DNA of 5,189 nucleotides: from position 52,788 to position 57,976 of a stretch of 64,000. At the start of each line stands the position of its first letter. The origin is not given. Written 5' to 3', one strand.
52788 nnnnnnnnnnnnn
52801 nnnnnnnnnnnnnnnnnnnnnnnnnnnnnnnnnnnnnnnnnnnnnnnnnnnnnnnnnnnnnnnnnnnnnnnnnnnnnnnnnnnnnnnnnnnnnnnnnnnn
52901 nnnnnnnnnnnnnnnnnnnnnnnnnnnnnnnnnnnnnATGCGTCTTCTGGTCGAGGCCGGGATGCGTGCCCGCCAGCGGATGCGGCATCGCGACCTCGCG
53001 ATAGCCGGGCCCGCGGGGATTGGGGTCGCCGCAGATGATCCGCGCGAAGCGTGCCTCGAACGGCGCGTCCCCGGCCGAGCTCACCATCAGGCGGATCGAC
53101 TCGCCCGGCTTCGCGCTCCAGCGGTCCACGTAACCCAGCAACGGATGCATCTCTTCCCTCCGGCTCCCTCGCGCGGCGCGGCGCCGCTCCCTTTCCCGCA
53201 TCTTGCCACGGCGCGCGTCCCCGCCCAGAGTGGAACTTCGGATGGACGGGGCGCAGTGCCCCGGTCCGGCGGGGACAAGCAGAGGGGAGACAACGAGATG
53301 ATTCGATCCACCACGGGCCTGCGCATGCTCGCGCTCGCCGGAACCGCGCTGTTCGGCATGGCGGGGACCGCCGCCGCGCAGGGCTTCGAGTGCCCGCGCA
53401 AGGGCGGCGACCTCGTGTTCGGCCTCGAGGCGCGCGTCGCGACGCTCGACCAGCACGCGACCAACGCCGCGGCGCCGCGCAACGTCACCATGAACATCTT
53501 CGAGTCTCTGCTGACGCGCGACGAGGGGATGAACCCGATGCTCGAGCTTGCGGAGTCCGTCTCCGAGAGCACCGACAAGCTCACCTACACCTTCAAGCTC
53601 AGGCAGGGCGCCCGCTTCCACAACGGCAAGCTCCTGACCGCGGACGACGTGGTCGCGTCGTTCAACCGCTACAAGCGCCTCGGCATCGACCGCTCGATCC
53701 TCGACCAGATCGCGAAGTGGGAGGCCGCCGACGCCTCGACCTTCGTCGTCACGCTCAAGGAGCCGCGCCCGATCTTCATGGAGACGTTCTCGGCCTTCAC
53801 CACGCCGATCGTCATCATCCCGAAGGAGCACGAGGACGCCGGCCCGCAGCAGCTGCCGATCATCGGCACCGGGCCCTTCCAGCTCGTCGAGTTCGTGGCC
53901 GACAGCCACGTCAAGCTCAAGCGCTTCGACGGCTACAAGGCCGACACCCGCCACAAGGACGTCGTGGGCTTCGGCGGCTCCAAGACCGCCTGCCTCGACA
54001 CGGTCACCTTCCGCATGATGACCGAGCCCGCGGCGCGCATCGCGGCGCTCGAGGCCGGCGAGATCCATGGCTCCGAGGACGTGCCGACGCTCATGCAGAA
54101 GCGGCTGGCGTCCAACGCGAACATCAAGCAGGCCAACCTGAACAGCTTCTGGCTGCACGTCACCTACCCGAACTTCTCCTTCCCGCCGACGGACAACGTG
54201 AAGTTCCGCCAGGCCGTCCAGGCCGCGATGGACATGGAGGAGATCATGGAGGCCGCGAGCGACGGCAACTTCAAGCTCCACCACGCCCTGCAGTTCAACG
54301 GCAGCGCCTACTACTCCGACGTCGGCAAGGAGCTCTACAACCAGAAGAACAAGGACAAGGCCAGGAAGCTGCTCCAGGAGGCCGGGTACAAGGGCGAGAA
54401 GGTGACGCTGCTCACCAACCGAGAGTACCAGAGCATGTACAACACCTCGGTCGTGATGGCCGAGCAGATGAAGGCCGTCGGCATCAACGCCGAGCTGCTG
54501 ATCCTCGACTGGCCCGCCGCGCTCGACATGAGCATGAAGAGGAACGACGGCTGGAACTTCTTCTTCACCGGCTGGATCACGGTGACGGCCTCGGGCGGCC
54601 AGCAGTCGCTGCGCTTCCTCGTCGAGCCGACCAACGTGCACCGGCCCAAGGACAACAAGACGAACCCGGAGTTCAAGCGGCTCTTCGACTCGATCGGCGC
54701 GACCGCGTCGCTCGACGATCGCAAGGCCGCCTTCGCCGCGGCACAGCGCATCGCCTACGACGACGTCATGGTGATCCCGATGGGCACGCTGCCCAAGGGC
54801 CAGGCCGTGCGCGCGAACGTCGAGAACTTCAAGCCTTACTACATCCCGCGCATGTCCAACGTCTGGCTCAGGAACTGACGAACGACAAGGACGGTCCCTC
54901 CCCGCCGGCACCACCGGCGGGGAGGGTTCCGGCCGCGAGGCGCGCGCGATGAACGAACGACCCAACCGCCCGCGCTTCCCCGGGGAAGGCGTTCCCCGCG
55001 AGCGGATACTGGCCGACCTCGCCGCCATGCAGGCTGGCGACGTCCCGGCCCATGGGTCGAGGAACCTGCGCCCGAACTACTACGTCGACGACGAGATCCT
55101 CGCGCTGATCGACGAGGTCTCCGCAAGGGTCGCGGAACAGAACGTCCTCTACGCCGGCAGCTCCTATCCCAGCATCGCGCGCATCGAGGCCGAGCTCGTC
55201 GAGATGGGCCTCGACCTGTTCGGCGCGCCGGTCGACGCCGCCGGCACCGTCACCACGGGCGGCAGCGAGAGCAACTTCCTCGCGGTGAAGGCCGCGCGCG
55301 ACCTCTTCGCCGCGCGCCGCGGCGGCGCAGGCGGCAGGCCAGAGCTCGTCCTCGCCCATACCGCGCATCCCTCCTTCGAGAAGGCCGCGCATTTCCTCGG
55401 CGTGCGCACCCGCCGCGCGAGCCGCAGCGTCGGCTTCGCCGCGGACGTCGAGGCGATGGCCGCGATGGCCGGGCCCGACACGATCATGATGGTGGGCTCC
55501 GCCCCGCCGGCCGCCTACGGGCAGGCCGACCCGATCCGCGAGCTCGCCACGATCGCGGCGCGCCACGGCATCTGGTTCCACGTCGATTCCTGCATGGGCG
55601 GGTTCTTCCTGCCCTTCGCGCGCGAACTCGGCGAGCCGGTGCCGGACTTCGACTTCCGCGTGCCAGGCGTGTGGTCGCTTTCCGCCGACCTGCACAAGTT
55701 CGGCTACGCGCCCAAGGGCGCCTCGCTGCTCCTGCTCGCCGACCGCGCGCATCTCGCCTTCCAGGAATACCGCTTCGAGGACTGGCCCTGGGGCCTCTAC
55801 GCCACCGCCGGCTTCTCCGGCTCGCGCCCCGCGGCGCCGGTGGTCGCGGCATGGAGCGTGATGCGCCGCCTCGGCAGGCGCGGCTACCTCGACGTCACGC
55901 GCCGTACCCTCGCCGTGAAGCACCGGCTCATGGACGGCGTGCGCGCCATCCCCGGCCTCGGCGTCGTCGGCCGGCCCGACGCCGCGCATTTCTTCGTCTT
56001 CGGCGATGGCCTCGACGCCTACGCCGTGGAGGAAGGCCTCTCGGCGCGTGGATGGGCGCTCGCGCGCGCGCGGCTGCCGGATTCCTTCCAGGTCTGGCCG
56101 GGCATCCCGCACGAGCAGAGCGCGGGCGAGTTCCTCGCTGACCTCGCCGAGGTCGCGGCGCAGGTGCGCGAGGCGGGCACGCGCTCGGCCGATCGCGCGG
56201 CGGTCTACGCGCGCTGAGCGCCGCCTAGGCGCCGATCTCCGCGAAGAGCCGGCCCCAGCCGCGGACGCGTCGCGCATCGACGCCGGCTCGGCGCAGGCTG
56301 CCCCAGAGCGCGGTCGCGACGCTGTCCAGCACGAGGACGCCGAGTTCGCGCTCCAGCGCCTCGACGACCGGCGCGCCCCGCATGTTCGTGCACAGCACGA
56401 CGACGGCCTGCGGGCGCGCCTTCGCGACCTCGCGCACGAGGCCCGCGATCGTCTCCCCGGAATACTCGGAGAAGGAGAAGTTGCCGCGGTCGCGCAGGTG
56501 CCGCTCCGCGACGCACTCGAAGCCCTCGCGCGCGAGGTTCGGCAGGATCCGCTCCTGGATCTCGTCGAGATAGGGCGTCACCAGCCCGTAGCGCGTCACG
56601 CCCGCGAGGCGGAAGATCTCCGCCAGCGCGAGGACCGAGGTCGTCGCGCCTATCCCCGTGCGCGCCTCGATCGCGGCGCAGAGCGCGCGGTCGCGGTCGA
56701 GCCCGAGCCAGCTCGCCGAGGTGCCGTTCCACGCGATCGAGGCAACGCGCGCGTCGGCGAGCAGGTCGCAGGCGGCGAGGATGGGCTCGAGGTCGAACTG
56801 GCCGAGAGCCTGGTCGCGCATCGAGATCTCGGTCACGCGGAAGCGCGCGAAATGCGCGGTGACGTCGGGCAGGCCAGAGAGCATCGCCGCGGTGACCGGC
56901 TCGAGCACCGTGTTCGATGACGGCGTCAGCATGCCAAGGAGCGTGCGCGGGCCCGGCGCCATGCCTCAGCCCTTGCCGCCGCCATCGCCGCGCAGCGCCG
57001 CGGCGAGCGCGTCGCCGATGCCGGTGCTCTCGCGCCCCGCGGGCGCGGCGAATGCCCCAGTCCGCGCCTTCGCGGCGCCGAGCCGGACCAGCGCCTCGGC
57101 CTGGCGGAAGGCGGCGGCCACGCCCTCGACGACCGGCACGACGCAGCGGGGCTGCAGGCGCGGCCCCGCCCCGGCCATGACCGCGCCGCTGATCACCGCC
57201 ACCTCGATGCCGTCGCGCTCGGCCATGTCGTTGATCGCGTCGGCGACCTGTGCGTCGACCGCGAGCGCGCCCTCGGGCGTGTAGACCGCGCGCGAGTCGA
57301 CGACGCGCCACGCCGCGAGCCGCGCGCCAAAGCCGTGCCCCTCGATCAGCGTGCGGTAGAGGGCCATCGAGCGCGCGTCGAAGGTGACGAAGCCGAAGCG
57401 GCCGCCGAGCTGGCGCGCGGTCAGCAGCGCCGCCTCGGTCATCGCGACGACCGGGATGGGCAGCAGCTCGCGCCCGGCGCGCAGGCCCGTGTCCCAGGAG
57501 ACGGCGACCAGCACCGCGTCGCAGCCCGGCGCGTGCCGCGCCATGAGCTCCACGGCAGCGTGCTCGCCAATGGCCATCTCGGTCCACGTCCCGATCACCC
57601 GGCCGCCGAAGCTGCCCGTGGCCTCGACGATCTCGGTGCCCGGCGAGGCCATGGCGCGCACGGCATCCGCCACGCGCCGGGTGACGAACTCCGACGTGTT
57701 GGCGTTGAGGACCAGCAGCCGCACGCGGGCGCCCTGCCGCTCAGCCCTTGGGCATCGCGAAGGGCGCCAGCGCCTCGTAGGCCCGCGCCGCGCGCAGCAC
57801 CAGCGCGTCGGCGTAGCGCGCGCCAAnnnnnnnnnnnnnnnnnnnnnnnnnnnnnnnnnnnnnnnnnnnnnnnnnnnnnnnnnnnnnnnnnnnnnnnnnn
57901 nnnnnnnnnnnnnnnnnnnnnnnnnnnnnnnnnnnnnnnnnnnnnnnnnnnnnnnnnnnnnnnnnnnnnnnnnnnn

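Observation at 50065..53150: DMFase-large-subunit-like 745-aa protein co-translated with an amidohydrolase-2 enzyme, with no DMFase small subunit present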

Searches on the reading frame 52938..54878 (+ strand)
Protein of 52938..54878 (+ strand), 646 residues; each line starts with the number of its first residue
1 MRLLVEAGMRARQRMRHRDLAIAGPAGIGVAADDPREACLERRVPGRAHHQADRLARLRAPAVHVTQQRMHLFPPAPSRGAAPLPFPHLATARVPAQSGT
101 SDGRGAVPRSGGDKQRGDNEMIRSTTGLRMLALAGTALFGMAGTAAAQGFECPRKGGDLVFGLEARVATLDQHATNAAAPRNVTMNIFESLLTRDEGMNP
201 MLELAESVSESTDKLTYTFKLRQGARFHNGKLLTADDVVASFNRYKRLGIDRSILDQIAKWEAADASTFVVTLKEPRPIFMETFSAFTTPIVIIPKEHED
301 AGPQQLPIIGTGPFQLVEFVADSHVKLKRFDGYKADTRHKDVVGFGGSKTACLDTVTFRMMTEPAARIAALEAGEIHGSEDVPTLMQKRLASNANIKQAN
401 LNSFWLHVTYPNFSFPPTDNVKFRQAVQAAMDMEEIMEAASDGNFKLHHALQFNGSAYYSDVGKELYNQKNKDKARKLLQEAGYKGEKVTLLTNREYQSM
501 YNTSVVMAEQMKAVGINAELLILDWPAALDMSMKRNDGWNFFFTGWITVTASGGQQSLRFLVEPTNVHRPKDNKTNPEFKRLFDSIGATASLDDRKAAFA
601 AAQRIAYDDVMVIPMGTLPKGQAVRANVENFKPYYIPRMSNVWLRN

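Call 7: search_protein_families(library=pfam, proteins=[window:52938-54878:+], max_evalue=0.01)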
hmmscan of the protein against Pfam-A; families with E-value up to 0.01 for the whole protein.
window:52938-54878:+ (646 aa): 1 family
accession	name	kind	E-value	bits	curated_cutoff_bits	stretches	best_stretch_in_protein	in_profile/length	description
PF00496.27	SBP_bac_5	-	6.4e-77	259.6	32.4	1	201-553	3-353/368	Bacterial extracellular solute-binding proteins, family 5 Middle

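Call 8: search_protein_families(library=ncbifam, proteins=[window:52938-54878:+], max_evalue=0.001)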
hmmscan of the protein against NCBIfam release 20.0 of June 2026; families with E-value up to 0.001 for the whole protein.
window:52938-54878:+ (646 aa): 11 families
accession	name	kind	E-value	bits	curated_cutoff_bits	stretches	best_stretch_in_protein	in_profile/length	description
NF011942.0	PRK15413.1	equivalog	2.6e-35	122.1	594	1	144-635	15-497/512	glutathione ABC transporter substrate-binding protein GsiB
NF045468.1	Opp5A_nikA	equivalog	1.2e-30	106.5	600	1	166-491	27-325/488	nickel ABC transporter substrate-binding protein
TIGR04028.1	SBP_KPN_01854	hypoth_equivalog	1.4e-25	89.9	468.5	1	204-638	48-500/509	TIGR04028 family ABC transporter substrate-binding protein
NF045467.1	Opp4A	equivalog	1.5e-23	82.9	650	2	306-632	205-542/556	oligopeptide ABC transporter substrate-binding protein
TIGR02294.1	nickel_nikA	equivalog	8.4e-22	77.3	393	1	186-488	34-331/501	nickel ABC transporter substrate-binding protein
NF043070.1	DppA_dipep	equivalog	1.1e-17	63.8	1005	1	189-532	62-421/535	dipeptide ABC transporter periplasmic-binding protein DppA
NF011684.0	PRK15104.1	equivalog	3.8e-17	62.2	947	1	158-615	40-508/543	oligopeptide ABC transporter substrate-binding protein OppA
NF047575.1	opine_bind_CntA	exception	3.7e-16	58.8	800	1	137-494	17-370/535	staphylopine-dependent metal ABC transporter substrate-binding lipoprotein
NF011689.0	PRK15109.1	equivalog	9.6e-14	50.9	560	1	309-628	213-520/547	ABC transporter substrate-binding protein SapA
NF010149.0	PRK13626.1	equivalog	4.2e-09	35.6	476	1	185-333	148-289/552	HTH-type transcriptional regulator SgrR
NF007287.0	PRK09755.1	equivalog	0.00019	20.4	1098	0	168-245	44-121/535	ABC transporter substrate-binding protein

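Call 84: search_solved_structures(query=window:53298-54878:+, max_evalue=1e-20)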
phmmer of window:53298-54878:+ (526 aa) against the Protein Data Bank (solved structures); distinct sequences matched with E-value up to 1e-20: 12.
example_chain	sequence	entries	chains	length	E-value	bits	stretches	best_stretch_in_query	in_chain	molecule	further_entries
8vdx_A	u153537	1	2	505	3.5e-38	134.8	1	44-514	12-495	bacterial extracellular solute-binding protein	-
5isu_A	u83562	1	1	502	2.5e-31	112.2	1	26-495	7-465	Lmo0135 protein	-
5u4o_A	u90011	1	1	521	5.3e-31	111.1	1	14-515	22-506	ABC transporter substrate-binding protein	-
1uqw_A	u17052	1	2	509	8.8e-30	107.1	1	37-433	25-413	PUTATIVE BINDING PROTEIN YLIB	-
5za4_A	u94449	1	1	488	9.1e-27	97.2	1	38-372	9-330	Putative ABC transporter periplasmic binding protein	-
6hlx_A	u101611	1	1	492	1.2e-26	96.8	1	37-410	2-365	AgaA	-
5z99_A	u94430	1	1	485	1.2e-26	96.8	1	50-372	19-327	Putative ABC transporter periplasmic binding protein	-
5yyb_A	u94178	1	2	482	1.5e-26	96.4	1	51-372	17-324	Putative ABC transporter periplasmic binding protein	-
1xoc_A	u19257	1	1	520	1.7e-25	93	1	25-428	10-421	Oligopeptide-binding protein appA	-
8c6u_A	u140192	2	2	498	1.3e-23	86.8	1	59-494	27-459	Agrocinopine utilization periplasmic binding protein AccA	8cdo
8c6r_A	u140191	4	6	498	1.8e-23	86.3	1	59-493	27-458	Agrocinopine utilization periplasmic binding protein AccA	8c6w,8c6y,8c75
8caw_A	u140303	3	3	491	1.9e-23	86.3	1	59-493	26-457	Agrocinopine utilization periplasmic binding protein AccA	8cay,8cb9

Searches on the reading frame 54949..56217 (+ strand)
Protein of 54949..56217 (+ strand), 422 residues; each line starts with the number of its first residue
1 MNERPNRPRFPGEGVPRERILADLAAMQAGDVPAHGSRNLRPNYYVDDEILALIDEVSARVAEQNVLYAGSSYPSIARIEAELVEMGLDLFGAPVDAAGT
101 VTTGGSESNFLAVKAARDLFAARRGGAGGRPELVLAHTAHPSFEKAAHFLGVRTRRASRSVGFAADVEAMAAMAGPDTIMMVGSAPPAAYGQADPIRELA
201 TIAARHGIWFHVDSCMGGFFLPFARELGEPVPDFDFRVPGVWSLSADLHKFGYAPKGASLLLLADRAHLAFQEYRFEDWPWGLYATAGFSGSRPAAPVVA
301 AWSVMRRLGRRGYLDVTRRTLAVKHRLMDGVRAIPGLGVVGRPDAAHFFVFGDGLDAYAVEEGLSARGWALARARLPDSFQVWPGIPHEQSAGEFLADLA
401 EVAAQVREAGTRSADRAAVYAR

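Call 7: search_protein_families(library=pfam, proteins=[window:54949-56217:+], max_evalue=0.01)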
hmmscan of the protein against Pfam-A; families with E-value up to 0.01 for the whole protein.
window:54949-56217:+ (422 aa): 2 families
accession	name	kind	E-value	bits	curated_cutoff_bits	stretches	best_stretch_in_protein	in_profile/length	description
PF00282.25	Pyridoxal_deC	-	1.8e-22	80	27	1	18-333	20-355/375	Pyridoxal-dependent decarboxylase conserved domain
PF00266.25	Aminotran_5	-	0.006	16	21.5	0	101-216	66-178/371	Aminotransferase class-V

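Call 8: search_protein_families(library=ncbifam, proteins=[window:54949-56217:+], max_evalue=0.001)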
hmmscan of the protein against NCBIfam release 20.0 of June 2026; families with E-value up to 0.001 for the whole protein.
window:54949-56217:+ (422 aa): 5 families
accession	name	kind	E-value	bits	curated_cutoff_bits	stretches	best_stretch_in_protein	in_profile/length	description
TIGR03812.1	tyr_de_CO2_Arch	equivalog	1.3e-53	182.2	299.4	1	72-402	53-375/375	tyrosine decarboxylase MfnA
TIGR01788.1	Glu-decarb-GAD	equivalog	3.8e-28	98.4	380.4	1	63-378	66-395/431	glutamate decarboxylase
NF052646.1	DABADecarRhbB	equivalog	1.3e-15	56.9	900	1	70-270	129-329/491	L-2,4-diaminobutyrate decarboxylase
TIGR03799.1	NOD_PanD_pyr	equivalog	2e-08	33.1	606.1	1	175-344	263-429/522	pyridoxal-dependent aspartate 1-decarboxylase PanP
NF002748.0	PRK02769.1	equivalog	1.3e-07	30.7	305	1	78-313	65-292/382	histidine decarboxylase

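Call 78: search_solved_structures(query=window:54949-56217:+, max_evalue=1e-10)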
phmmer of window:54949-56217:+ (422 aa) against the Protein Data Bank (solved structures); distinct sequences matched with E-value up to 1e-10: 27.
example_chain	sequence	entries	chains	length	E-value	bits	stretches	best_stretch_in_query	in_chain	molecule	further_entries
5eud_A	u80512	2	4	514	2e-89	303.5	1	4-420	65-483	Putative sphingosine-1-phosphate lyase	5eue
3mad_A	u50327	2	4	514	5.9e-89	302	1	4-420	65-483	Sphingosine-1-phosphate lyase | Putative sphingosine-1-phosphate lyase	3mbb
3maf_A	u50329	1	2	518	6e-89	302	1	4-420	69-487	sphingosine-1-phosphate lyase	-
3mau_A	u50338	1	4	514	5.8e-88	298.7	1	4-420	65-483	sphingosine-1-phosphate lyase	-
8ayf_A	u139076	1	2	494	2e-66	227.8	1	11-420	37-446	Sphingosine-1-phosphate lyase 1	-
4q6r_A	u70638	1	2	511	2.2e-66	227.7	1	11-420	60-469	Sphingosine-1-phosphate lyase 1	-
5k1r_A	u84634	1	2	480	5.1e-66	226.5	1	9-413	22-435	Burkholderia pseudomallei sphingosine-1-phosphate lyase Bpss2021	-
8cmx_A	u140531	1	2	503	5.5e-65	223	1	44-408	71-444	Sphinganine-1-phosphate aldolase BST1, putative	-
3mc6_A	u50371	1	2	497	1.1e-56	195.7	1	5-377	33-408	Sphingosine-1-phosphate lyase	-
4w8i_A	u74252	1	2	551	5.3e-43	150.7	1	49-407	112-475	Probable sphingosine-1-phosphate lyase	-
4riz_A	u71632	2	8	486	2.7e-22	82.4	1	21-345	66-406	Pyridoxal-dependent decarboxylase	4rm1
4rit_B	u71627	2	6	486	3e-22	82.3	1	21-345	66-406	Pyridoxal-dependent decarboxylase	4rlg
4rj0_B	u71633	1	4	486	3.3e-22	82.1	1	21-345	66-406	Pyridoxal-dependent decarboxylase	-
2dgk_A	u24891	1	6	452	2.5e-21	79.2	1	71-372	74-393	Glutamate decarboxylase beta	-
1pmm_A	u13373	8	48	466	2.7e-21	79.1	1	71-372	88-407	Glutamate decarboxylase beta | Glutamate decarboxylase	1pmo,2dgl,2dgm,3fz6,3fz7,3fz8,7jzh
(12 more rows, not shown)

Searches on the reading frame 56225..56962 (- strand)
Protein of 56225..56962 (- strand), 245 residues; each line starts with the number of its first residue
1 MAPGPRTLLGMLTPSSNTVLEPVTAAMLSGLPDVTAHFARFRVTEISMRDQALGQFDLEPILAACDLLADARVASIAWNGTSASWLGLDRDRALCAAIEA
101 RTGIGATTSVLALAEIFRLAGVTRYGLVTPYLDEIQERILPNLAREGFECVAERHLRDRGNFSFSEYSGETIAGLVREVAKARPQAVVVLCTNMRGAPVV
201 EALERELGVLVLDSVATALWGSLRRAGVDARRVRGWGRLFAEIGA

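Call 7: search_protein_families(library=pfam, proteins=[window:56225-56962:-], max_evalue=0.01)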
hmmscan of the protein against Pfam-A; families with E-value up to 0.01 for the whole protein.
window:56225-56962:- (245 aa): 2 families
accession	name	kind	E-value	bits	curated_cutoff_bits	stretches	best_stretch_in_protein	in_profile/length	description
PF17645.6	Amdase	-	3.7e-20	73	25.9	1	58-240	44-228/228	Arylmalonate decarboxylase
PF01177.27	Asp_Glu_race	-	1.4e-06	28.7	31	1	57-220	52-209/211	Asp/Glu/Hydantoin racemase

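Call 8: search_protein_families(library=ncbifam, proteins=[window:56225-56962:-], max_evalue=0.001)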
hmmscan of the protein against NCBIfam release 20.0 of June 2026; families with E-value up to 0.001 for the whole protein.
window:56225-56962:- (245 aa): 2 families
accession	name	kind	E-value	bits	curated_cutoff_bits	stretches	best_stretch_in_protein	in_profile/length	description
NF052327.1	arylmal_decarb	equivalog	6.9e-19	68.4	225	1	61-240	49-230/231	arylmalonate decarboxylase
TIGR02990.1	ectoine_eutA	equivalog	2.3e-16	60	318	1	62-240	61-237/239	ectoine utilization protein EutA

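Call 77: search_solved_structures(query=window:56225-56962:-, max_evalue=0.001)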
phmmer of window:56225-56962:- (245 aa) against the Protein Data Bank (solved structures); distinct sequences matched with E-value up to 0.001: 9.
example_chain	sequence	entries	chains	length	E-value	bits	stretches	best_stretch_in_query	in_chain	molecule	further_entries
2vlb_A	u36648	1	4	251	1.5e-15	60.6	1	68-244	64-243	ARYLMALONATE DECARBOXYLASE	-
3dg9_A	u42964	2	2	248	3.3e-15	59.5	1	68-242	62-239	Arylmalonate decarboxylase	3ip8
3dtv_A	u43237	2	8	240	3.9e-15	59.3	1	68-242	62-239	Arylmalonate decarboxylase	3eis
3ixm_A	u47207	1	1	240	2e-14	56.9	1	76-242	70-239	Arylmalonate decarboxylase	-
2xec_A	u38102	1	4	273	9.3e-14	54.8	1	8-241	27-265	PUTATIVE MALEATE ISOMERASE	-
3ixl_A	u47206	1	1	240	1.3e-13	54.3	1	76-242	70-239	Arylmalonate decarboxylase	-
2xed_A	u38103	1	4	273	2.4e-13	53.4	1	8-241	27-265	PUTATIVE MALEATE ISOMERASE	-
4fq7_A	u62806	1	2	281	6e-09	39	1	9-240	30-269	Maleate cis-trans isomerase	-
4fq5_B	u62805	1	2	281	5.5e-08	35.9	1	9-240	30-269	Maleate cis-trans isomerase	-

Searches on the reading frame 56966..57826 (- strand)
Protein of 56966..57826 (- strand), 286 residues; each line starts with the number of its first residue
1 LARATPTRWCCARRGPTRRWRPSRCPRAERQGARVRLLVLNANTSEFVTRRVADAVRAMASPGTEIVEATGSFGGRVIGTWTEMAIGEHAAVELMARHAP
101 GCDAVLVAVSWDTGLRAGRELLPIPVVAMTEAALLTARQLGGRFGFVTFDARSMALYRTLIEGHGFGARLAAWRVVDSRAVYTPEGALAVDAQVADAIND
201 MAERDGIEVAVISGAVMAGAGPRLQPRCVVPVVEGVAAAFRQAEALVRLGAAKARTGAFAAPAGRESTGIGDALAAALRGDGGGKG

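Call 7: search_protein_families(library=pfam, proteins=[window:56966-57826:-], max_evalue=0.01)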
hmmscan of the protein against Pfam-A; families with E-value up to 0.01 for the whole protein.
window:56966-57826:- (286 aa): 2 families
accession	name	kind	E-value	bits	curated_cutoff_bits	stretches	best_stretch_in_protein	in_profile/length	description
PF01177.27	Asp_Glu_race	-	3.3e-33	115.7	31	1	37-243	1-211/211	Asp/Glu/Hydantoin racemase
PF07037.17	YfeC-like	-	0.0091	16.7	22.9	0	17-55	23-59/122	Transcription regulator YfeC-like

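Call 8: search_protein_families(library=ncbifam, proteins=[window:56966-57826:-], max_evalue=0.001)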
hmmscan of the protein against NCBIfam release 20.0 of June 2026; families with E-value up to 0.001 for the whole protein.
window:56966-57826:- (286 aa): 0 families

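Call 76: search_solved_structures(query=window:56966-57724:-, max_evalue=0.001)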
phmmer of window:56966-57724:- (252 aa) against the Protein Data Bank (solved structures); distinct sequences matched with E-value up to 0.001: 3.
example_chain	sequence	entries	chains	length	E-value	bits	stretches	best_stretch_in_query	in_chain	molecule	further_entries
5lfd_A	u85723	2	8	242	6.8e-27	97.8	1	1-234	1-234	Allantoin racemase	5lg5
3qvk_A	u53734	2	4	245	2.8e-25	92.5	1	2-235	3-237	Putative hydantoin racemase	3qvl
3qvj_A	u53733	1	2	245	3.6e-25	92.2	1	2-235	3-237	Putative hydantoin racemase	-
